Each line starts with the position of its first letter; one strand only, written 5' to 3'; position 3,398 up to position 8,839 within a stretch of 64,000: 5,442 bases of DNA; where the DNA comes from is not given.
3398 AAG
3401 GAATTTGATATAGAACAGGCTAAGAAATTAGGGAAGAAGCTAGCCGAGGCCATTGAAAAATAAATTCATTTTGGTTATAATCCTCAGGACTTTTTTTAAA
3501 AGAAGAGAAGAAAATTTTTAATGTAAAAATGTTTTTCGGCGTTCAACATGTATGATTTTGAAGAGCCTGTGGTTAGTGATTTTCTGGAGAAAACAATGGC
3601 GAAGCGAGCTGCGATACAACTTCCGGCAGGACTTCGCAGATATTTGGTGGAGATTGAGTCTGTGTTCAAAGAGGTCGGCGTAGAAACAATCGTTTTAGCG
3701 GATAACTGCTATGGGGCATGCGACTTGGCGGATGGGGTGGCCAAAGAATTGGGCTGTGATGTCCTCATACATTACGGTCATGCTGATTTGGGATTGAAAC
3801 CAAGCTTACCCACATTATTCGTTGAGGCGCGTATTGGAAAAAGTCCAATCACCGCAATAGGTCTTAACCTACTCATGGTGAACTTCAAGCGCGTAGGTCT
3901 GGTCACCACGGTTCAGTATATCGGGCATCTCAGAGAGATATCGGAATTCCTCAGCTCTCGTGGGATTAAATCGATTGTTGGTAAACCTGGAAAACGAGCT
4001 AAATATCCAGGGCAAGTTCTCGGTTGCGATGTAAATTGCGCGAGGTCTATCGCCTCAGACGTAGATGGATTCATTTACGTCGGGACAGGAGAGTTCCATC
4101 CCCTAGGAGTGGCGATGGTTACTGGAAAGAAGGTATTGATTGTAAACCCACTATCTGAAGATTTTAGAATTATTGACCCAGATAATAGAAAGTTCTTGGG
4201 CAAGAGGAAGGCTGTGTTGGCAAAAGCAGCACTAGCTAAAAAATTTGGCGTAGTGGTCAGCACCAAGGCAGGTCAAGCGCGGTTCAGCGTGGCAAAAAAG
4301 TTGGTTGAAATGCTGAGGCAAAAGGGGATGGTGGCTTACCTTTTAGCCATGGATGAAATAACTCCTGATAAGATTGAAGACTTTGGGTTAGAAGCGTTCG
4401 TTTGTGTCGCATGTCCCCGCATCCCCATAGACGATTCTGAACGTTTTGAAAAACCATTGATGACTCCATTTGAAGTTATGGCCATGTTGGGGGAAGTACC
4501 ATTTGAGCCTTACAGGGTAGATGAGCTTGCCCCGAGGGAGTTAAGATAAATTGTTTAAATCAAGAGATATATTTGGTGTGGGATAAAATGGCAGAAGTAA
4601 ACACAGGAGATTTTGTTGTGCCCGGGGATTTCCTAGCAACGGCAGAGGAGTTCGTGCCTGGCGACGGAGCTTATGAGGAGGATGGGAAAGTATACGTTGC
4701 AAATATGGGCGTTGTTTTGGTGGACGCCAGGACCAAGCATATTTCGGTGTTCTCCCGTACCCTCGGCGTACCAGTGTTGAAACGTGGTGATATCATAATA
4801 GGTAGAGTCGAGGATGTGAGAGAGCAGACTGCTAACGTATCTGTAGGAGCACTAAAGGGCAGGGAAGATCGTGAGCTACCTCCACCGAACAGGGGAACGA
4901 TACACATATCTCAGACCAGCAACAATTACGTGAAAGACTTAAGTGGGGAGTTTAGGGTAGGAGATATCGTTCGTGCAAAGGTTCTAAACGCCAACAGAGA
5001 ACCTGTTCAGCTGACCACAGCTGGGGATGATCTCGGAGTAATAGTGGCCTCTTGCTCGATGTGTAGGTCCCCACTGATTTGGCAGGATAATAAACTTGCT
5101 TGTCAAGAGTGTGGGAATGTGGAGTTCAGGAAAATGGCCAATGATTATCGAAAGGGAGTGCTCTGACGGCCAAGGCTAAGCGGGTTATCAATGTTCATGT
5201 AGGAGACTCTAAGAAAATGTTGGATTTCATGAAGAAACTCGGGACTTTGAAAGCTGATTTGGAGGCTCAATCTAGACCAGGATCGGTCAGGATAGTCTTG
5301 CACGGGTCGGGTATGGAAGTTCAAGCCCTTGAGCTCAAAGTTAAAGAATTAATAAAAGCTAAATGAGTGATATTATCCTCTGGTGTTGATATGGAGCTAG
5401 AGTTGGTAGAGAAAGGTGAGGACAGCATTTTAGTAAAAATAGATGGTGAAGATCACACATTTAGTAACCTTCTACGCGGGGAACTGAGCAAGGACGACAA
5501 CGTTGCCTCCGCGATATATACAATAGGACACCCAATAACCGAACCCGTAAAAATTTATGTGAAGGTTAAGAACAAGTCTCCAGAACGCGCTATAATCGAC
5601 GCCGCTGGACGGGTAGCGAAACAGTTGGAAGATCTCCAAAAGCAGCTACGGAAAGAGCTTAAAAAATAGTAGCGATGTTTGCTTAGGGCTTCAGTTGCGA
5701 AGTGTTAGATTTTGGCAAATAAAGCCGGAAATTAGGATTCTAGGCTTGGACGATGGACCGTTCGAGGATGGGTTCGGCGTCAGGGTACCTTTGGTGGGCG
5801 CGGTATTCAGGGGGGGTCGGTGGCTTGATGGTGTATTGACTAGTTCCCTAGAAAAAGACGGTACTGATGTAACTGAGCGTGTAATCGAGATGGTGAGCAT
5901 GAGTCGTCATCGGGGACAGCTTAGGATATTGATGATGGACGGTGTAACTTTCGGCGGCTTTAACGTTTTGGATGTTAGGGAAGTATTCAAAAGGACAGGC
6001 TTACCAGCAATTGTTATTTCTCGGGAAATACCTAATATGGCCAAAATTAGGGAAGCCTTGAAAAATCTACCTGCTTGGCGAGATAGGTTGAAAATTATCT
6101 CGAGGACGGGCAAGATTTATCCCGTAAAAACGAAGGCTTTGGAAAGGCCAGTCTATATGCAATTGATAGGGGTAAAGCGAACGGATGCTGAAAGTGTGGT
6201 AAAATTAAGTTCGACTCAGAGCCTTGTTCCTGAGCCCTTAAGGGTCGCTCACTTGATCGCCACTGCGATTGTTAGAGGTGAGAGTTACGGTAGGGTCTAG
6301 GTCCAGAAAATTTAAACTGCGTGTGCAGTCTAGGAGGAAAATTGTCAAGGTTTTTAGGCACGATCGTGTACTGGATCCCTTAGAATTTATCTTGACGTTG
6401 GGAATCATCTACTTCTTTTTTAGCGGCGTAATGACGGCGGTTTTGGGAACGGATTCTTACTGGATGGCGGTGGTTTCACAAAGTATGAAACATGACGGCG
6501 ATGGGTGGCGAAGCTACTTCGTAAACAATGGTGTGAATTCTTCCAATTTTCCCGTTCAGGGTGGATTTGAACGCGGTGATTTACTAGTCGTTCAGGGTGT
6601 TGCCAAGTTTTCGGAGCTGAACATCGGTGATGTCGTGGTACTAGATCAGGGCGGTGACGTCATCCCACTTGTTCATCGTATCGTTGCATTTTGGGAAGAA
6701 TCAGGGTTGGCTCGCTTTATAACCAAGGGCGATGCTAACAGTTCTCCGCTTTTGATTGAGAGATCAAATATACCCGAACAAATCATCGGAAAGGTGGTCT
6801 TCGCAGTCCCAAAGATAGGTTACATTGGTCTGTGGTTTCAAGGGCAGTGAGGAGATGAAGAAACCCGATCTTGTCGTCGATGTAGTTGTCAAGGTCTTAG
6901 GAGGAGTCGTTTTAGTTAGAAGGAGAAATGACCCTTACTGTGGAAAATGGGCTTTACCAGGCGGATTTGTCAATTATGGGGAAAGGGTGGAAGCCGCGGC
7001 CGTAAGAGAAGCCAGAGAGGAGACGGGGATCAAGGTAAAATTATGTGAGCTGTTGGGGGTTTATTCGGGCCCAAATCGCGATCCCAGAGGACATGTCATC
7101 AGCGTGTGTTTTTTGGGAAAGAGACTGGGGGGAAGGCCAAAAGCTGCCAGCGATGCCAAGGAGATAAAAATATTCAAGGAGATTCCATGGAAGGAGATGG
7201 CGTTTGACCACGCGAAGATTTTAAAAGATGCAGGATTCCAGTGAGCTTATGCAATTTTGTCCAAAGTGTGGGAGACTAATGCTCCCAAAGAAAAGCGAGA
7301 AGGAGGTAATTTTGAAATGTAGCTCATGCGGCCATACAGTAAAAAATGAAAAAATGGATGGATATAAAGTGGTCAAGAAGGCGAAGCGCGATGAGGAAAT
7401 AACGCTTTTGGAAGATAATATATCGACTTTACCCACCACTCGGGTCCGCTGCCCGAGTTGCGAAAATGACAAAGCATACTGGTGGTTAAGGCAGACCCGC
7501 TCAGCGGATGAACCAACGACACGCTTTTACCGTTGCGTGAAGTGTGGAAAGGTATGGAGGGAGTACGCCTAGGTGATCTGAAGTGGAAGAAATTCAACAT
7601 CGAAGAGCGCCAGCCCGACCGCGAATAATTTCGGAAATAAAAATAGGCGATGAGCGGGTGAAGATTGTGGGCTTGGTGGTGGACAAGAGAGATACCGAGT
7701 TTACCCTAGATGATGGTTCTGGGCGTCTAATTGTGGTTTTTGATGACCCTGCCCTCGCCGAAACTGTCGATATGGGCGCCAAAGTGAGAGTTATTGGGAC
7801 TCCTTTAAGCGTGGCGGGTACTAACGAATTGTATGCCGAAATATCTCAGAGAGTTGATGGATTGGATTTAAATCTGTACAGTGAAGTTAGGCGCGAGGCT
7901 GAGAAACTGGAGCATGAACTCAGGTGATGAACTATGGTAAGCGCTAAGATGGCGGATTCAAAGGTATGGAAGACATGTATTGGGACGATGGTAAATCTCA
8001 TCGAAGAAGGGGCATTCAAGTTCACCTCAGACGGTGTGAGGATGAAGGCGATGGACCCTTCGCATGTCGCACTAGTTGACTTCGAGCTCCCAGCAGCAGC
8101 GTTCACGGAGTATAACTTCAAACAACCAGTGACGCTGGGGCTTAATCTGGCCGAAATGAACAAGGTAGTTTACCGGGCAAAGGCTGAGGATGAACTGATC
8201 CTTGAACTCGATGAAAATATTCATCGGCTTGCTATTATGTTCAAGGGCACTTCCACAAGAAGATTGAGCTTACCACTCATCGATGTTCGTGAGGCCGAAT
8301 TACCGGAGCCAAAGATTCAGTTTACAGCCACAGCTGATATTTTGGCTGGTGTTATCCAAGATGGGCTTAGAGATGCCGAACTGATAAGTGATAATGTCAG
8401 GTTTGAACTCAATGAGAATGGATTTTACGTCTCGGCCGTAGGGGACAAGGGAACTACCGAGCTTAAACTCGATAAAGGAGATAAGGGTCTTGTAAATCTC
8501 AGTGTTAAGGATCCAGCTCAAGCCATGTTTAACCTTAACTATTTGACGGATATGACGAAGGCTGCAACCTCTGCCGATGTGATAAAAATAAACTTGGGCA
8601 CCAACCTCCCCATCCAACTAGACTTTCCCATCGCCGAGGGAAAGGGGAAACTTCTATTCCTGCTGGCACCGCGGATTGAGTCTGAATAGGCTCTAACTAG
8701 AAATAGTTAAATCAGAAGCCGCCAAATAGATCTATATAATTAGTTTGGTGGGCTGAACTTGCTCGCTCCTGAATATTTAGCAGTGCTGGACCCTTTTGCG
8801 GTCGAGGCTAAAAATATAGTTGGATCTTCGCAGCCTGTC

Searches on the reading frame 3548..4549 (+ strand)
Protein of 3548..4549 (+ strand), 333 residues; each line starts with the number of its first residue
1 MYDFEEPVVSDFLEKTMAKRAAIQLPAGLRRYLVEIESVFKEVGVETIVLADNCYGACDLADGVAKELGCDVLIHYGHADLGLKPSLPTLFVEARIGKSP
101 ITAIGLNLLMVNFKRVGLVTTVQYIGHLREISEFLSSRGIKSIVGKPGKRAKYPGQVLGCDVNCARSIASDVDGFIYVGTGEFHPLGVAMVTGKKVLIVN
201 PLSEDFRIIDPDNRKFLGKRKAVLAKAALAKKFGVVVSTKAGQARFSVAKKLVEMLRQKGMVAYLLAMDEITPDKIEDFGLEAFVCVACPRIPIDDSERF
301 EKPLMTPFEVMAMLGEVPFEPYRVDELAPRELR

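Call 21: search_protein_families(library=pfam, proteins=[window:3548-4549:+], max_evalue=0.001)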
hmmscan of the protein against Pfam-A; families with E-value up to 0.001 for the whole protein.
window:3548-4549:+ (333 aa): 1 family
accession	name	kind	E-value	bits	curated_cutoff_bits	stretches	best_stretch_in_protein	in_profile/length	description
PF01866.22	Diphthamide_syn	-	2e-83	280.7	33.2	1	25-317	1-295/302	Putative diphthamide synthesis protein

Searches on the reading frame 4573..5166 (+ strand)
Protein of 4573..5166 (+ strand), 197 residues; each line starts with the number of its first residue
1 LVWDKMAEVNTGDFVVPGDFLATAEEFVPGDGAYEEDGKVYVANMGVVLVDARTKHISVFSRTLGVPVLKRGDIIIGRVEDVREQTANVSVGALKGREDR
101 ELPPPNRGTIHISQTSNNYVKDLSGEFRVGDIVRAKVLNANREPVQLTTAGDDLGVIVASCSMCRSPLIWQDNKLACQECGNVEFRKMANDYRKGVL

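Call 21: search_protein_families(library=pfam, proteins=[window:4573-5166:+], max_evalue=0.001)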
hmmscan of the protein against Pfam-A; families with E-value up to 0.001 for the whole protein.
window:4573-5166:+ (197 aa): 3 families
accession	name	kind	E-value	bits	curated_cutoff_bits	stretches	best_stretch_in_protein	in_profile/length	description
PF14382.12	ECR1_N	-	8.6e-11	41.9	27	1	14-50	1-37/38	Exosome complex exonuclease RRP4 N-terminal region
PF10447.15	EXOSC1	-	1.8e-05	25.9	21.2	0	70-123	3-50/112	Exosome component EXOSC1/CSL4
PF00575.29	S1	-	0.0002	22.1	22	0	104-142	26-64/74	S1 RNA binding domain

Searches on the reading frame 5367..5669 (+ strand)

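Call 21: search_protein_families(library=pfam, proteins=[window:5367-5669:+], max_evalue=0.001)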
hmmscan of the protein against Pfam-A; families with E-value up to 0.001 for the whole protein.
window:5367-5669:+ (100 aa): 1 family
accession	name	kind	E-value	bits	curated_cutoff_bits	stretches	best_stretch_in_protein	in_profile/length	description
PF13656.11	RNA_pol_L_2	-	2.2e-18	66.1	27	1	22-93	3-75/75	RNA polymerase Rpb3/Rpb11 dimerisation domain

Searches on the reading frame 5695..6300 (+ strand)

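Call 21: search_protein_families(library=pfam, proteins=[window:5695-6300:+], max_evalue=0.001)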
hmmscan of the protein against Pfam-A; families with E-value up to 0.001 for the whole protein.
window:5695-6300:+ (201 aa): 1 family
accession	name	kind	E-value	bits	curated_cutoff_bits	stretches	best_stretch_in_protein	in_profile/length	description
PF01949.23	Endo_dU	-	1.5e-56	191.1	32.7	1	12-192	2-181/182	Endonuclease dU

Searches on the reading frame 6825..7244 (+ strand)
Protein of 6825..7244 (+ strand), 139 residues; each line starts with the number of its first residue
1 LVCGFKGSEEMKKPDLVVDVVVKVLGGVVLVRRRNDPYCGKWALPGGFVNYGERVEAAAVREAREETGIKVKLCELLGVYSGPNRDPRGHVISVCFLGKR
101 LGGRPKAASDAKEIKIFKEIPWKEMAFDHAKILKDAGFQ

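Call 21: search_protein_families(library=pfam, proteins=[window:6825-7244:+], max_evalue=0.001)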
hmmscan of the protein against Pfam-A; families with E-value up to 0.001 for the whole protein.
window:6825-7244:+ (139 aa): 1 family
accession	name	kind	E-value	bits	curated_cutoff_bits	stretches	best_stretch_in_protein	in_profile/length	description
PF00293.34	NUDIX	-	9.8e-24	84.3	21.1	1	17-125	5-118/134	NUDIX domain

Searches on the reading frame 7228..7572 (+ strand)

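Call 21: search_protein_families(library=pfam, proteins=[window:7228-7572:+], max_evalue=0.001)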
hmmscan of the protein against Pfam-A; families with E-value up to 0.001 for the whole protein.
window:7228-7572:+ (114 aa): 10 families
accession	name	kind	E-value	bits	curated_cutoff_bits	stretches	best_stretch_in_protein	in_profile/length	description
PF01096.23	Zn_ribbon_TFIIS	-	4.4e-21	74.8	21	1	74-111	2-39/39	Transcription factor S-II (TFIIS)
PF02150.21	Zn_ribbon_RPB9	-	2.3e-08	34.2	25.2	1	8-35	1-28/36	RNA polymerases M/15 Kd subunit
PF13248.11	Zn_ribbon_3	-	3.7e-06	26.6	27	0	6-15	14-23/26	zinc-ribbon domain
PF19769.4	CPxCG_zf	-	7.3e-06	26.3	27.2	0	11-41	1-36/183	CPxCG-related zinc finger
PF12760.12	Zn_ribbon_IS1595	-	1.2e-05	25.6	25.4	0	72-108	18-45/46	Transposase zinc-ribbon domain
PF24042.1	DUF7351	-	9.8e-05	22.6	31.2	1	11-110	4-104/177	Domain of unknown function (DUF7351)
PF12172.15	zf-ChsH2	-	0.00011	22.3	23.2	0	93-109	4-20/37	ChsH2, rubredoxin-like zinc ribbon domain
PF24452.1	DUF7568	-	0.00025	21.8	27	1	43-108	46-109/121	Family of unknown function (DUF7568)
PF07282.18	Cas12f1-like_TNB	-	0.00028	21.4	26.3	0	9-38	29-50/60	Cas12f1-like, TNB domain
PF01485.27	IBR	-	0.00044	20.7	24.3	0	4-37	14-50/65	IBR domain, a half RING-finger domain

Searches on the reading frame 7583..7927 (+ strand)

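Call 21: search_protein_families(library=pfam, proteins=[window:7583-7927:+], max_evalue=0.001)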
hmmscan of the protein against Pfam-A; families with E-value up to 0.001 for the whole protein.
window:7583-7927:+ (114 aa): 1 family
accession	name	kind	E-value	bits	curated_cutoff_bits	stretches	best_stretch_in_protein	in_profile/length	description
PF01336.31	tRNA_anti-codon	-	2e-06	28.1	27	1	26-76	1-59/75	OB-fold nucleic acid binding domain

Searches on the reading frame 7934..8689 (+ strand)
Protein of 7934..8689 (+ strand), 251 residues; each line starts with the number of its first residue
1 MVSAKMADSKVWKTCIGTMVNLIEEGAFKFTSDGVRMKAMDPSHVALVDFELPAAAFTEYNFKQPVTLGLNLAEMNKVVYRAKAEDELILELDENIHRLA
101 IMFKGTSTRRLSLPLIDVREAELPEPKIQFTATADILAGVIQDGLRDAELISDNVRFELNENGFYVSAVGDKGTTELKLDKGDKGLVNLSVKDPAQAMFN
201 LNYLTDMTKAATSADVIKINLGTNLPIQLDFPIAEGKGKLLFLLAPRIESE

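Call 21: search_protein_families(library=pfam, proteins=[window:7934-8689:+], max_evalue=0.001)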
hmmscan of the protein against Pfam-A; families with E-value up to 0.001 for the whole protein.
window:7934-8689:+ (251 aa): 2 families
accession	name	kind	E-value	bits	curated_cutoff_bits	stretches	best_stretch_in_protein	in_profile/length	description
PF00705.23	PCNA_N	-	2.5e-23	82.6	20.3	1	1-112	1-112/127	Proliferating cell nuclear antigen, N-terminal domain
PF02747.20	PCNA_C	-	6.4e-11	43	23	1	127-246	4-127/128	Proliferating cell nuclear antigen, C-terminal domain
